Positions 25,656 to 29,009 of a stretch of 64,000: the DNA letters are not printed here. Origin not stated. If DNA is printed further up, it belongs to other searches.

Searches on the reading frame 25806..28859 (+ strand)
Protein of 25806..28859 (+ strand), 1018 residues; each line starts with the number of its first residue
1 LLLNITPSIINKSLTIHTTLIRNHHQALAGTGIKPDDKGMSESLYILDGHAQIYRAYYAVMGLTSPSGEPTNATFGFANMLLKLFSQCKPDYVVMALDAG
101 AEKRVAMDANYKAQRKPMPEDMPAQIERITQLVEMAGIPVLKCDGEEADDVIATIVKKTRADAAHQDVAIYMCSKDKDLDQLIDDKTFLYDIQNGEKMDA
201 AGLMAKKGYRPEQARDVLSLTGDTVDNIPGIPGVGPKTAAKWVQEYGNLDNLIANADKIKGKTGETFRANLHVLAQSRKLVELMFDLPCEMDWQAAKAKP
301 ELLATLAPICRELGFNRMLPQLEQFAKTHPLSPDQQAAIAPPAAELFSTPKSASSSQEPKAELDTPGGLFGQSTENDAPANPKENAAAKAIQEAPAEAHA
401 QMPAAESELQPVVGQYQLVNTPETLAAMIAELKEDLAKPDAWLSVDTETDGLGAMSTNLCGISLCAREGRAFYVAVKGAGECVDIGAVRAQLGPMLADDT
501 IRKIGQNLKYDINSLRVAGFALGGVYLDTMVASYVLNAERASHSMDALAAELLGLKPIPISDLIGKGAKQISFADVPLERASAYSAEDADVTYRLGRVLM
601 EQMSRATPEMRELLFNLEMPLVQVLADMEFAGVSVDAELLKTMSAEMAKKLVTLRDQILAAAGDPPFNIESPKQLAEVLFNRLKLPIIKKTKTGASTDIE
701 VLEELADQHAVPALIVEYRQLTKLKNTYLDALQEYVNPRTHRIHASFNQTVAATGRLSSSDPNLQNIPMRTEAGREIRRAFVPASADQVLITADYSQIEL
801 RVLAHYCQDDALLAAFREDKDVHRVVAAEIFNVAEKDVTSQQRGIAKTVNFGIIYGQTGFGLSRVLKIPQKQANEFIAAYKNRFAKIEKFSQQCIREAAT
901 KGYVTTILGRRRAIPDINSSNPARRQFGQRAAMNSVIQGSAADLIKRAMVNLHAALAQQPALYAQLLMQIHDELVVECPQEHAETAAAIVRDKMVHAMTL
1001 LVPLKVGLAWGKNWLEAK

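Call 76: search_protein_families(library=pfam, max_evalue=0.00001, proteins=[window:25806-28859:+])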
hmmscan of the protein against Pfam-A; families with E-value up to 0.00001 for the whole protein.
window:25806-28859:+ (1018 aa): 5 families
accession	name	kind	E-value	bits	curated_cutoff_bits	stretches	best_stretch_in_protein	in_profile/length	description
PF00476.26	DNA_pol_A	-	3.6e-155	517.1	34.3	1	638-1016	2-381/381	DNA polymerase family A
PF02739.22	5_3_exonuc_N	-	1.3e-46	158.8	34.3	1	44-206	2-162/164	5'-3' exonuclease, N-terminal resolvase-like domain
PF01367.25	5_3_exonuc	-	7.1e-29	100.6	40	1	210-300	2-93/97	5'-3' exonuclease, C-terminal SAM fold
PF01612.26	DNA_pol_A_exo1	-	5.6e-24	85.3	23.6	1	416-602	1-171/173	3'-5' exonuclease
PF22619.2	DNA_polI_exo1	-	7.1e-07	29.6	27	1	491-570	39-118/140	DNA polymerase I, ribonuclease H-like domain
